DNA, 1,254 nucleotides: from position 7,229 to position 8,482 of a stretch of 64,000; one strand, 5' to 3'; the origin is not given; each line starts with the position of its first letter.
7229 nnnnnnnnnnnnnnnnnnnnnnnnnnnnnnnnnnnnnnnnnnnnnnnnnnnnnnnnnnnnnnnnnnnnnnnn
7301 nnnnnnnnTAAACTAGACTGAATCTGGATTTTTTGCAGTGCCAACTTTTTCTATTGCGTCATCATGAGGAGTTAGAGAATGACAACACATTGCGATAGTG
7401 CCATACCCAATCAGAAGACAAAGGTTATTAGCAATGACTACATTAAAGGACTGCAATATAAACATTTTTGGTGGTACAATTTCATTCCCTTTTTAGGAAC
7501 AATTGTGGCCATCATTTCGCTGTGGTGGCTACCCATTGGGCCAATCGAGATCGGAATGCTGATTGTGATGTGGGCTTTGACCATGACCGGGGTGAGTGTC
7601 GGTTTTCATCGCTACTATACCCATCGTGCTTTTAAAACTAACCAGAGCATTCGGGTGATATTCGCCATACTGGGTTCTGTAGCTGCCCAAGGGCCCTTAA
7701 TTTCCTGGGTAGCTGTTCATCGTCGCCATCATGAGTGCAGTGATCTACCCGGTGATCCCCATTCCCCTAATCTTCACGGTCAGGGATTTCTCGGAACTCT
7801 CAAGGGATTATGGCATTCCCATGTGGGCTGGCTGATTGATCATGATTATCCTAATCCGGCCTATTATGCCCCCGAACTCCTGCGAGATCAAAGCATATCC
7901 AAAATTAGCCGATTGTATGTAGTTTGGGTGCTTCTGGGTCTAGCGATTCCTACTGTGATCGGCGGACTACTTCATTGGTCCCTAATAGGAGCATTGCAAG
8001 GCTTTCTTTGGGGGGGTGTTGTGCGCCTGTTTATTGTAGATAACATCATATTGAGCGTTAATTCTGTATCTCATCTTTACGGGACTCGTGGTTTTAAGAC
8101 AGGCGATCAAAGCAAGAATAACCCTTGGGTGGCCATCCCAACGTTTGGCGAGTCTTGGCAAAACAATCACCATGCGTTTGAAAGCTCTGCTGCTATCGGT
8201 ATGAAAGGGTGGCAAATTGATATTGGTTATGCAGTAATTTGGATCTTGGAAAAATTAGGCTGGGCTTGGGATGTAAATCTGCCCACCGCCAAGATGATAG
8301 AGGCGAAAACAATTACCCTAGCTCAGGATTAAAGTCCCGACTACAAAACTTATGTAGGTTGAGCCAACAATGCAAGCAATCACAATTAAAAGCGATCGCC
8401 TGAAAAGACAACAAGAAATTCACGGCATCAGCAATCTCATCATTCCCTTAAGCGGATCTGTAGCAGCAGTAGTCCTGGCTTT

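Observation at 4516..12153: FAAL + four tandem divergent delta-9-family desaturases + stand-alone ACP: putative polyunsaturated-acyl biosynthetic cassette split by an IS element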

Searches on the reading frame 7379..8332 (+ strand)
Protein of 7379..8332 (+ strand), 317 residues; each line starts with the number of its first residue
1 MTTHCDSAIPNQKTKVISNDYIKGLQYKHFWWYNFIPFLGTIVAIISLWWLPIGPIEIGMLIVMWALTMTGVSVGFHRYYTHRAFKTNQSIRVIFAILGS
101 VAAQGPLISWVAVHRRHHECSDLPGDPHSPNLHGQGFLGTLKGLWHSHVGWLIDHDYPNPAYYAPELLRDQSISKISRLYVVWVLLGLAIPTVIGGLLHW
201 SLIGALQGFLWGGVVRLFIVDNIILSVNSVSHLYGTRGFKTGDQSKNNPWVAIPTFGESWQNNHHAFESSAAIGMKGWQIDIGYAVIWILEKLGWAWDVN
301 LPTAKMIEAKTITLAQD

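Call 3: search_protein_families(library=pfam, proteins=[window:7379-8332:+])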
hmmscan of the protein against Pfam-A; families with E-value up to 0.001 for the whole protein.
window:7379-8332:+ (317 aa): 1 family
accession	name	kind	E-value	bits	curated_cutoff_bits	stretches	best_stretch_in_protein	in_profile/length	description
PF00487.30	FA_desaturase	-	6.7e-19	69.1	29.7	1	62-268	12-224/253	Fatty acid desaturase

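Call 4: search_protein_families(library=ncbifam, proteins=[window:7379-8332:+])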
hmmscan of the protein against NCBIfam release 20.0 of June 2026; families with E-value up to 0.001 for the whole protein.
window:7379-8332:+ (317 aa): 1 family
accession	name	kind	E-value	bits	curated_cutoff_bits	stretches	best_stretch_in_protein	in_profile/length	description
NF049918.1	DesA_fam_desat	equivalog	1.8e-25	89.9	400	1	60-303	13-244/385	DesA family fatty acid desaturase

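Call 12: find_related_loci(query=window:7379-8332:+, collection=genome_contigs, flank=10000)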
Query window:7379-8332:+ (317 aa) in genome_contigs; peptide patterns used: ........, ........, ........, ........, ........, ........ (x = any residue, [..] = any of these).
125 stretches matched a pattern; 103 encode a relative of the query (tblastn E <= 1e-3); the best 80 are kept; 80 distinct loci.
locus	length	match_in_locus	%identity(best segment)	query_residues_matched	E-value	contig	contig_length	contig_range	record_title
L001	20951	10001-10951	87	1-317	0e+0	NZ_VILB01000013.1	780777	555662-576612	Anabaena sp. UHCC 0187 scaffold13_cov2, whole genome shotgun sequence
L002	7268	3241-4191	88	1-317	0e+0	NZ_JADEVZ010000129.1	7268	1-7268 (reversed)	Dolichospermum sp. LEGE 00240 NODE_136_length_7268_cov_21.5558, whole genome shotgun sequence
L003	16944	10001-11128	84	1-317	0e+0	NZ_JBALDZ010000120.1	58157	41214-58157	MAG: Nostoc sp. isolate P3034 bin 5 NODE_486_length_58157_cov_63.177689, whole genome shotgun sequence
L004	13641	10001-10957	77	1-312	3e-169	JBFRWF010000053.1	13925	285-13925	MAG: Xenococcaceae cyanobacterium isolate 08_in_wi_poop_bin.1 08InWiPooB1_c_000000278691, whole genome shotgun sequence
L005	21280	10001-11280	84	1-317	2e-151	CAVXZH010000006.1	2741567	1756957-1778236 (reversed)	MAG: uncultured cyanobacterium isolate MFD02979.bin.2.46 genome assembly, contig: contig_37759, whole genome shotgun seq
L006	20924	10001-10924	52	2-306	5e-99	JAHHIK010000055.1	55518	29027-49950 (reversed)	MAG: Tolypothrix carrinoi HA7290-LM1 JAESGF010000149.1, whole genome shotgun sequence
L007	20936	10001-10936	52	1-306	1e-98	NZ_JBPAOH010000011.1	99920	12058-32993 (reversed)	Tolypothrix sp. VBCCA 56010 strain VBCCA:56010 contig00011, whole genome shotgun sequence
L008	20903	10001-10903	51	10-310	2e-96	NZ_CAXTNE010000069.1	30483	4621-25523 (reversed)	MAG: uncultured Nostoc sp. isolate public_SRR14722161_metawrap_bin.1 public_SRR14722161_metawrap_bin.1_69, whole genome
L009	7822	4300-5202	51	10-310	2e-96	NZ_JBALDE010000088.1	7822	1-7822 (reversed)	MAG: Nostoc sp. isolate P12650 bin 7 NODE_2755_length_7822_cov_143.519477, whole genome shotgun sequence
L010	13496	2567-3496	51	2-308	5e-96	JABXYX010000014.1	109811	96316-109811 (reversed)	Brasilonema sp. CT11 contig181, whole genome shotgun sequence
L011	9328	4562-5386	49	36-310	4e-90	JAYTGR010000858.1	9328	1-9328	MAG: Chthonomonadaceae bacterium isolate GFS_2368 GFS_2368_857, whole genome shotgun sequence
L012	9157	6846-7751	46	12-313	3e-90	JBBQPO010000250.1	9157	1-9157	MAG: Chthonomonadales bacterium isolate Co_metawrap_1510 Cmw_1510_k141_15935386_length_9157_cov_7.9820, whole genome sho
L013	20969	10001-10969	45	2-316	1e-87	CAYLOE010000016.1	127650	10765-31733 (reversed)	MAG TPA_asm: uncultured Planctomycetaceae bacterium isolate binchicken_co350_203 genome assembly, contig: NODE_170_lengt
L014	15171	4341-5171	46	36-312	5e-83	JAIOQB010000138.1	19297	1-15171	MAG: Planctomycetia bacterium isolate LakeFargette_0920_ALND_MAG_62_14 LacPavin_0920_ALND_scaffold_39809, whole genome s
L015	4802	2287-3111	45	37-311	3e-82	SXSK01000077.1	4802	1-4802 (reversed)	MAG: Verrucomicrobiales bacterium isolate F1-140-MAGs082 F1-140__c99103, whole genome shotgun sequence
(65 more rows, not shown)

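Call 17: search_protein_families(library=pfam, proteins=[L004:3503-7075:+, L004:1700-2713:+, L004:25-720:+, L001:4409-6766:+, L001:1904-2791:+, L001:831-1607:+, L001:2794-3060:+])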
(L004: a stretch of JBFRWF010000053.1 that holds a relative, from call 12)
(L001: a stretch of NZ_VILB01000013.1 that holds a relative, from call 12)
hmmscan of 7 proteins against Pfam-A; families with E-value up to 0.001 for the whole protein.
L004:3503-7075:+ (1190 aa): 5 families
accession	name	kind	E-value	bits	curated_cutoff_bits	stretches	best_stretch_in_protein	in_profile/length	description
PF00501.34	AMP-binding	-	1.2e-84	284.8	29.9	1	596-936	1-384/384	AMP-binding enzyme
PF00550.31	PP-binding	-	2.1e-14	54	20.8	1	1099-1163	1-67/67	Phosphopantetheine attachment site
PF13193.12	AMP-binding_C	-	1.5e-12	48.7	24.5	1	995-1070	1-76/76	AMP-binding enzyme C-terminal domain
PF00551.24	Formyl_trans_N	-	1.7e-10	41.4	26.1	1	92-174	91-173/181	Formyl transferase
PF00668.25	Condensation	-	4.5e-09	35.9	30.6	1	336-577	191-456/456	Condensation domain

L004:1700-2713:+ (337 aa): 1 family
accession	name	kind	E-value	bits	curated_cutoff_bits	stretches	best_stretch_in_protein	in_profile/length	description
PF11300.13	DUF3102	-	6.4e-09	36.6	24.4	1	38-99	9-74/129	Protein of unknown function (DUF3102)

L004:25-720:+ (231 aa): 1 family
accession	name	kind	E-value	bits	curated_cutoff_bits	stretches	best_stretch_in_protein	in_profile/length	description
PF01609.27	DDE_Tnp_1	-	8.3e-05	22.9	23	1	14-168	68-199/200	Transposase DDE domain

L001:4409-6766:+ (785 aa): 0 families

L001:1904-2791:+ (295 aa): 0 families

L001:831-1607:+ (258 aa): 9 families
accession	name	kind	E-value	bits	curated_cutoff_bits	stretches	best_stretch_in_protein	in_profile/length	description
PF04542.20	Sigma70_r2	-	5.6e-16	58.5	24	1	32-101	1-69/71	Sigma-70 region 2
PF04545.22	Sigma70_r4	-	1.3e-12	47.4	24.1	1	202-250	1-49/50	Sigma-70, region 4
PF08281.18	Sigma70_r4_2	-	1.7e-10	40.8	25.7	1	198-247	3-52/54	Sigma-70, region 4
PF04539.22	Sigma70_r3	-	7.6e-09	36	25.3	1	120-188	9-73/78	Sigma-70 region 3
PF13545.12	HTH_Crp_2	-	2.6e-05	24.5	27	1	198-243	2-44/70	Crp-like helix-turn-helix domain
PF12728.13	HTH_17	-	0.00021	21.9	27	0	222-245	2-25/51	Helix-turn-helix domain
PF01381.28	HTH_3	-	0.00039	20.8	23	0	220-240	8-28/55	Helix-turn-helix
PF07638.17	Sigma70_ECF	-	0.00058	20.2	21.1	1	195-242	122-172/185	ECF sigma factor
PF16509.11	KORA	-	0.00064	20.3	26.7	0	199-246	9-55/84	TrfB plasmid transcriptional repressor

L001:2794-3060:+ (88 aa): 0 families

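Call 19: search_protein_families(library=pfam, proteins=[L003:603-1967:+, L003:3974-5587:+, L003:6883-8133:+, L003:11516-12124:+, L003:12190-13140:+, L003:13103-13573:-, L003:14182-15159:-, L003:15156-16595:-, L003:13595-14002:-])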
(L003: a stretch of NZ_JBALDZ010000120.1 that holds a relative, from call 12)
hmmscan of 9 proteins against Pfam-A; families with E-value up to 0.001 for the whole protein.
L003:603-1967:+ (454 aa): 5 families
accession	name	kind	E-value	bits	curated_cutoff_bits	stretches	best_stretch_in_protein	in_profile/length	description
PF00155.27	Aminotran_1_2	-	2.4e-52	178.8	19.7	1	95-441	3-359/361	Aminotransferase class I and II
PF00266.25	Aminotran_5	-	5.1e-07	29.4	21.5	1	137-273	42-180/371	Aminotransferase class-V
PF01212.27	Beta_elim_lyase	-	1.4e-06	28.3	27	1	140-375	34-270/288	Beta-eliminating lyase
PF01053.26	Cys_Met_Meta_PP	-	5.3e-05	22.4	27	1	140-276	54-181/381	Cys/Met metabolism PLP-dependent enzyme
PF00202.27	Aminotran_3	-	0.00052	19.3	30.5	1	251-444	213-400/403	Aminotransferase class-III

L003:3974-5587:+ (537 aa): 4 families
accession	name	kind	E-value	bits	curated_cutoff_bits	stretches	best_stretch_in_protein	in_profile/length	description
PF00441.29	Acyl-CoA_dh_1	-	1.5e-31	110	22.4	1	238-381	1-143/150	Acyl-CoA dehydrogenase, C-terminal domain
PF02771.21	Acyl-CoA_dh_N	-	3.2e-21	76.2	22.9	1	19-124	5-112/113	Acyl-CoA dehydrogenase, N-terminal domain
PF02770.24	Acyl-CoA_dh_M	-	2.8e-17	63.1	33.3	1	129-226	1-97/97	Acyl-CoA dehydrogenase, middle domain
PF08028.16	Acyl-CoA_dh_2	-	1.7e-07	32.1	22.7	1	253-372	1-129/134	Acyl-CoA dehydrogenase, C-terminal domain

L003:6883-8133:+ (416 aa): 4 families
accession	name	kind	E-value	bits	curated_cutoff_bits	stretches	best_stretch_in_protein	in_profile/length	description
PF02771.21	Acyl-CoA_dh_N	-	3.3e-14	53.6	22.9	1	25-117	16-109/113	Acyl-CoA dehydrogenase, N-terminal domain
PF08028.16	Acyl-CoA_dh_2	-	3.3e-11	44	22.7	1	257-390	3-129/134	Acyl-CoA dehydrogenase, C-terminal domain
PF02770.24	Acyl-CoA_dh_M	-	2.7e-09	37.5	33.3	1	137-225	21-97/97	Acyl-CoA dehydrogenase, middle domain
PF00441.29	Acyl-CoA_dh_1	-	7.8e-06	26.5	22.4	1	339-388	83-132/150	Acyl-CoA dehydrogenase, C-terminal domain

L003:11516-12124:+ (202 aa): 1 family
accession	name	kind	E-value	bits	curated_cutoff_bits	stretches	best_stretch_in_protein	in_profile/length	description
PF01300.24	Sua5_yciO_yrdC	-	7.5e-39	133.5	25.1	1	14-190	4-178/178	Telomere recombination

L003:12190-13140:+ (316 aa): 1 family
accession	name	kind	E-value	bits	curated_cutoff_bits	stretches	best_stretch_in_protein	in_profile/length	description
PF00512.31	HisKA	-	2.4e-10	40.7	26.9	1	79-144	3-66/66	His Kinase A (phospho-acceptor) domain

L003:13103-13573:- (156 aa): 3 families
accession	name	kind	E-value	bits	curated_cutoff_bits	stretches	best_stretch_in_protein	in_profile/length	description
PF13508.13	Acetyltransf_7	-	6e-13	49.4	27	1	52-126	8-84/84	Acetyltransferase (GNAT) domain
PF00583.31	Acetyltransf_1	-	7.1e-13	49.3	20.7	1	19-124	3-116/116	Acetyltransferase (GNAT) family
PF13673.13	Acetyltransf_10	-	3.4e-08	34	23.6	1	43-127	26-110/128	Acetyltransferase (GNAT) domain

L003:14182-15159:- (325 aa): 2 families
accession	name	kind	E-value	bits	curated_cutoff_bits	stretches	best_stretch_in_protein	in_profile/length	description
PF02355.23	SecD_SecF_C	-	1.1e-62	211.2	20.5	1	116-302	7-188/189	Protein export membrane protein SecD/SecF, C-terminal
PF07549.19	Sec_GG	-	0.00065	19.6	20.3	0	36-57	6-27/28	SecD/SecF GG Motif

L003:15156-16595:- (479 aa): 5 families
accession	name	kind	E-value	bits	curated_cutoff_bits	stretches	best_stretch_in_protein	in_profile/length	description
PF22599.2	SecDF_P1_head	-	5.5e-26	91.1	27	1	176-279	17-114/114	SecDF, P1 head subdomain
PF21760.3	SecD_1st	-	6.6e-23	80.4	27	1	66-121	3-58/60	Protein translocase subunit SecDF, P1 domain, N-terminal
PF02355.23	SecD_SecF_C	-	1.9e-16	60.5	20.5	1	281-448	13-183/189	Protein export membrane protein SecD/SecF, C-terminal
PF03176.21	MMPL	-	9.7e-10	38.3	20.5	1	304-456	148-306/333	MMPL family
PF07549.19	Sec_GG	-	8.4e-07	28.8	20.3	1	28-53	2-27/28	SecD/SecF GG Motif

L003:13595-14002:- (135 aa): 0 families

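Call 74: find_homologous_proteins(query=window:7379-8332:+, max_evalue=1e-80)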
Query window:7379-8332:+ (317 aa): 420 proteins with E <= 1e-80 among 8000 candidates; the best 120 are listed.
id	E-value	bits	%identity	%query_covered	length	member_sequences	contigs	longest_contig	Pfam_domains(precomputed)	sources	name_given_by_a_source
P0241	6.2e-195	665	87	100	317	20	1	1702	PF00487.31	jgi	-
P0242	3.0e-185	633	84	100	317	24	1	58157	PF00487.31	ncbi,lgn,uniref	ncbi:MAG: acyl-CoA desaturase [Nostoc sp.]|uniref:acyl-CoA desaturase n=1 Tax=Nostoc sp. TaxID=1180 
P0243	8.4e-172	589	77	98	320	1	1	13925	PF00487.31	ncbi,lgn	ncbi:MAG: acyl-CoA desaturase [Xenococcaceae cyanobacterium]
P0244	6.1e-161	553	77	96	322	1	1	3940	PF00487.31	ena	-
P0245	5.4e-157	540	74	97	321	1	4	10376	PF00487.31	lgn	-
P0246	5.0e-155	534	71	99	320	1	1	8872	PF00487.31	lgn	-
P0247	1.1e-154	533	72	97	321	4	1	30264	PF00487.31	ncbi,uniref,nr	ncbi:acyl-CoA desaturase [Merismopedia glauca]|uniref:Acyl-CoA desaturase n=1 Tax=Merismopedia glauc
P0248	7.2e-152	523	72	95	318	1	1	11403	PF00487.31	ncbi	-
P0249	1.5e-150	519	70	98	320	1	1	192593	PF00487.31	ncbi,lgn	-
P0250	2.0e-150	519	69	97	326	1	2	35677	PF00487.31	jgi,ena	jgi:stearoyl-CoA desaturase (delta-9 desaturase)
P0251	1.5e-147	509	67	99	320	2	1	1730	PF00487.31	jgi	jgi:stearoyl-CoA desaturase (Delta-9 desaturase)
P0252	8.5e-147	507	68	99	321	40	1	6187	PF00487.31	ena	-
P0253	2.2e-146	505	67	98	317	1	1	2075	PF00487.31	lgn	-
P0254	1.1e-145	503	66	97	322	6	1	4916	PF00487.31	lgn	-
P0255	3.2e-145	502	70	96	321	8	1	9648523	PF00487.31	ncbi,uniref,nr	ncbi:acyl-CoA desaturase [Moorena producens JHB]|uniref:Hex-5-enoyl-[acyl-carrier protein] acetylena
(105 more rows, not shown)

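Call 76: find_encoding_contigs(protein=P0255, flank=8000, max_places=1)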
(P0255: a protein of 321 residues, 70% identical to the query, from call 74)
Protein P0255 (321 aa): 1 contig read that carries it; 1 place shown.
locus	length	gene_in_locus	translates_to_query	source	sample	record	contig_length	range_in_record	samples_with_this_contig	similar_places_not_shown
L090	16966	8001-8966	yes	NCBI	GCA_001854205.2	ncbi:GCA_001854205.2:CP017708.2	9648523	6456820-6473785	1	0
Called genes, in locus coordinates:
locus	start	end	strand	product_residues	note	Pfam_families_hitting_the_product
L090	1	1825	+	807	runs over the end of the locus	PF24861:SUS_N, PF24862:SUS_EPBD, PF00862:GT-B_Sucrose_synth, PF00534:Glycos_transf_1, PF13692:Glyco_trans_1_4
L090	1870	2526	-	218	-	PF01385:OrfB_IS605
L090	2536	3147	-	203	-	-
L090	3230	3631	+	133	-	PF01797:Y1_Tnp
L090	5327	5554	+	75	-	-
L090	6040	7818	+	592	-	PF00501:AMP-binding, PF23024:AMP-dom_DIP2-like, PF24919:Mug62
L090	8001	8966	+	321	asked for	PF00487:FA_desaturase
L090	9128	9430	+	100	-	PF23297:ACP_SdgA_C (weak), PF00550:PP-binding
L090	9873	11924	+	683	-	-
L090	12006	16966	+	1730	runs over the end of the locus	PF00109:ketoacyl-synt, PF02801:Ketoacyl-synt_C, PF16197:KAsynt_C_assoc, PF22336:RhiE-like_linker, PF22621:CurL-like_PKS_C, PF00698:Acyl_transf_1, PF00550:PP-binding, PF00550:PP-binding, +4 more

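Call 77: find_encoding_contigs(protein=P0247, flank=10000, max_places=1)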
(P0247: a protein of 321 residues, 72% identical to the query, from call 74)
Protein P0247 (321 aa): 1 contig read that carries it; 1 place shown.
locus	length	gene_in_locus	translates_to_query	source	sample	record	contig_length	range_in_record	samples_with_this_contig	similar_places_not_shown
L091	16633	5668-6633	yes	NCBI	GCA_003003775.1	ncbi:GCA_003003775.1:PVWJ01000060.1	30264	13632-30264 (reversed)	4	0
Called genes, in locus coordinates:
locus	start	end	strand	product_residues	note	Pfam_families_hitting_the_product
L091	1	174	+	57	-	PF01165:Ribosomal_S21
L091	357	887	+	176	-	PF09367:CpeS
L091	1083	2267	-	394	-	PF00346:Complex1_49kDa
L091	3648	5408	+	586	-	PF00501:AMP-binding, PF23024:AMP-dom_DIP2-like, PF24919:Mug62 (weak)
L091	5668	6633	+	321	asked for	PF00487:FA_desaturase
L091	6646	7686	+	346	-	PF00487:FA_desaturase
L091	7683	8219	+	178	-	-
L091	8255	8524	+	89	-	PF23297:ACP_SdgA_C (weak), PF00550:PP-binding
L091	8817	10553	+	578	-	PF00109:ketoacyl-synt, PF00108:Thiolase_N (weak), PF02801:Ketoacyl-synt_C, PF16197:KAsynt_C_assoc, PF22336:RhiE-like_linker, PF22621:CurL-like_PKS_C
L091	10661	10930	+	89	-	PF00550:PP-binding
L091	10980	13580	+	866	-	PF18563:TubC_N, PF00668:Condensation, PF00550:PP-binding, PF00975:Thioesterase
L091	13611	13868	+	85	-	-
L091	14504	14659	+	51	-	-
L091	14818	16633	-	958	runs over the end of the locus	PF19959:EAD4, PF25199:nSTAND_NTPase5 (faint), PF24883:NPHP3_N (faint), PF05729:NACHT, PF13646:HEAT_2, PF22730:NCC-H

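Call 80: find_encoding_contigs(protein=P0249, flank=10000, max_places=1)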
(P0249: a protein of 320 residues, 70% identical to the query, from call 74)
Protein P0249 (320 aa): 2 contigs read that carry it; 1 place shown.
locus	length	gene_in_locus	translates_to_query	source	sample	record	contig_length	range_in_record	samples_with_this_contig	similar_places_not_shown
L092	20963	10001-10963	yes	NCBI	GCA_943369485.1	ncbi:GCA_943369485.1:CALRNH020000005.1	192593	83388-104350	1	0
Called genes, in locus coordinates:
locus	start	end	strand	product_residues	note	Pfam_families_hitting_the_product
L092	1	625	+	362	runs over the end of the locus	PF13524:Glyco_trans_1_2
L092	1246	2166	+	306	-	-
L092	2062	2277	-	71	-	-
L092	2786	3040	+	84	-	PF01527:HTH_Tnp_1, PF13384:HTH_23 (faint)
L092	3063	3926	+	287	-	PF13276:HTH_21, PF00665:rve, PF13683:rve_3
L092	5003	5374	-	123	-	-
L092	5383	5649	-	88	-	-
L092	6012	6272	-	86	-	-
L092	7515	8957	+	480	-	PF00501:AMP-binding, PF23024:AMP-dom_DIP2-like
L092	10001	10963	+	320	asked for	PF00487:FA_desaturase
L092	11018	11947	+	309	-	PF00487:FA_desaturase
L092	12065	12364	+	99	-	PF00550:PP-binding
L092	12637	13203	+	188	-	-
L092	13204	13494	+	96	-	-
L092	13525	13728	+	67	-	-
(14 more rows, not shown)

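Call 81: find_encoding_contigs(protein=P0250, flank=10000, max_places=1)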
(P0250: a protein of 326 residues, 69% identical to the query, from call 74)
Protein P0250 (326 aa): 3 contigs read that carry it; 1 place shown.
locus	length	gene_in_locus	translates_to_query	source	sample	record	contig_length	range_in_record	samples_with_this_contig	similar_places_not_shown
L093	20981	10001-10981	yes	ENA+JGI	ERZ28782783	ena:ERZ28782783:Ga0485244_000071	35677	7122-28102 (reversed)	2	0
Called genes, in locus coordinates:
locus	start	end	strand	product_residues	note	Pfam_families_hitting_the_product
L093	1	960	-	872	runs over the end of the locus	PF03109:ABC1, PF00069:Pkinase (faint), PF01636:APH (faint), PF00202:Aminotran_3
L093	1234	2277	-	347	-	PF08545:ACP_syn_III (faint), PF08541:ACP_syn_III_C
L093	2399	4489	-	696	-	PF00501:AMP-binding, PF23024:AMP-dom_DIP2-like, PF24919:Mug62 (weak), PF00550:PP-binding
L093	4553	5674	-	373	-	PF02771:Acyl-CoA_dh_N (weak), PF02770:Acyl-CoA_dh_M (weak)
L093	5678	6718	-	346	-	PF00355:Rieske, PF19298:KshA_C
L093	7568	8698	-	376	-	PF11899:DUF3419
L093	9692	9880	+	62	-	-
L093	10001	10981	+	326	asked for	PF00487:FA_desaturase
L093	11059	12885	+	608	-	PF00501:AMP-binding, PF23024:AMP-dom_DIP2-like, PF24919:Mug62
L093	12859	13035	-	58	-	-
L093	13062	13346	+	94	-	PF00550:PP-binding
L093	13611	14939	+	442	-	PF28091:CylC-like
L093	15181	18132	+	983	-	PF00109:ketoacyl-synt, PF00108:Thiolase_N (faint), PF02801:Ketoacyl-synt_C, PF16197:KAsynt_C_assoc, PF22336:RhiE-like_linker, PF22621:CurL-like_PKS_C, PF00698:Acyl_transf_1, PF00550:PP-binding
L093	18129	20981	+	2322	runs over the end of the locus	PF00668:Condensation, PF18563:TubC_N, PF13193:AMP-binding_C (weak), PF00501:AMP-binding, PF21394:Beta-ketacyl_N, PF08659:KR, PF00550:PP-binding, PF00975:Thioesterase, +2 more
